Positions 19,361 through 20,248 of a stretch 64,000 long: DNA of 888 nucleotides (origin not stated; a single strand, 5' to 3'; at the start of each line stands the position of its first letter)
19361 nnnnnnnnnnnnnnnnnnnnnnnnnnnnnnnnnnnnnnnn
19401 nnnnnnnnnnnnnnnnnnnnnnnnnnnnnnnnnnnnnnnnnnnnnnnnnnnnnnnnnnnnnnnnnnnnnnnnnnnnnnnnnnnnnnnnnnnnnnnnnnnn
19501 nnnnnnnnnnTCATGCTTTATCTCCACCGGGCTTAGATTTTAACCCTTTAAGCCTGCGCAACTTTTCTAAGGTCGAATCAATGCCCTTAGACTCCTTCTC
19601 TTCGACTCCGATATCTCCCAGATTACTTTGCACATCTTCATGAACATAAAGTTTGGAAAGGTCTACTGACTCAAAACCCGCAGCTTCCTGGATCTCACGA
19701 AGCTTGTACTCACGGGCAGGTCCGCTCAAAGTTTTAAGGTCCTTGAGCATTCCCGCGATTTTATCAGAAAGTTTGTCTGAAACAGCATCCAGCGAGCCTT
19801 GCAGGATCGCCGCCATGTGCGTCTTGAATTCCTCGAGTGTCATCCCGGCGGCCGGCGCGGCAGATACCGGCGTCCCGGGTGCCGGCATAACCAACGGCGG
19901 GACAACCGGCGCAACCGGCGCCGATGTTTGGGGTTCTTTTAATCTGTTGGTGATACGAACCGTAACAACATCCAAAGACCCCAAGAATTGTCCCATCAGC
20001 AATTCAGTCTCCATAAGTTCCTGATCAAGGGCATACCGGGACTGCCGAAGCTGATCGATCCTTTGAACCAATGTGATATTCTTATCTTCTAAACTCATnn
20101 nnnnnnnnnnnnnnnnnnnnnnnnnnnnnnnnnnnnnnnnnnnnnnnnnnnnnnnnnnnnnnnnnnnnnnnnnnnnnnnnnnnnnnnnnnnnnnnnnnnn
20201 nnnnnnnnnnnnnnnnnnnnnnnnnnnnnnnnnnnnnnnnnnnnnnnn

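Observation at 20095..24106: ParA ATPase + coiled-coil protein + two tandem actin-like paralogs, in addition to MamK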

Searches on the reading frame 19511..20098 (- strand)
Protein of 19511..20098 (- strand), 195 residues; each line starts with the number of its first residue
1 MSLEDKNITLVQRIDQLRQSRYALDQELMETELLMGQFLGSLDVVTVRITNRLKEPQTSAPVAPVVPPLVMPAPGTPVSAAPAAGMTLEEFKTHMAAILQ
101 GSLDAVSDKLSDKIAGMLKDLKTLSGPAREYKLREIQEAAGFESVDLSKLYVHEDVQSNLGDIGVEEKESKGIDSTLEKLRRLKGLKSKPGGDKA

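Call 4: search_protein_families(library=pfam, proteins=[window:19511-20098:-], max_evalue=0.01)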
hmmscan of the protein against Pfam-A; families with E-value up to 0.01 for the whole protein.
window:19511-20098:- (195 aa): 0 families

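Call 30: search_protein_families(library=ncbifam, proteins=[window:19511-20098:-], max_evalue=0.001)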
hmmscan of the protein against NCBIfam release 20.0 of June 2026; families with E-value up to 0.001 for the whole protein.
window:19511-20098:- (195 aa): 0 families

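Call 107: search_protein_representatives(protein=window:19511-20098:-)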
Query: 195 residues. Proteins with E-value up to 0.001 (for the whole library): 42; up to 1e-10: 37; up to 1e-30: 5. The best 42 are listed.
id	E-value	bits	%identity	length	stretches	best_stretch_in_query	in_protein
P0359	7.9e-49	182.5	53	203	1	10-190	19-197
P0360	1.7e-39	152.1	49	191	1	11-191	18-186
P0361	7.7e-39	149.9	48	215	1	10-188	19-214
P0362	2.4e-31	125.5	42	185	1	10-184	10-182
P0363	5.6e-31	124.3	40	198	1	11-190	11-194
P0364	1.1e-29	120.1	43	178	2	81-192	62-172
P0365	4.5e-29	118.2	58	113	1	86-192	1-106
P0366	1.1e-28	116.9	40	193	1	7-187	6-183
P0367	1.5e-28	116.5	39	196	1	12-190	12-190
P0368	9.3e-28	113.9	42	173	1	9-185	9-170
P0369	9.4e-27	110.6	42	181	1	13-185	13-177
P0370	5.1e-25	104.9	35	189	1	7-184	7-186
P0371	3.3e-23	99.0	47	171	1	64-187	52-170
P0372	4.4e-23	98.6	42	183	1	10-187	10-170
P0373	4.6e-23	98.6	40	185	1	12-194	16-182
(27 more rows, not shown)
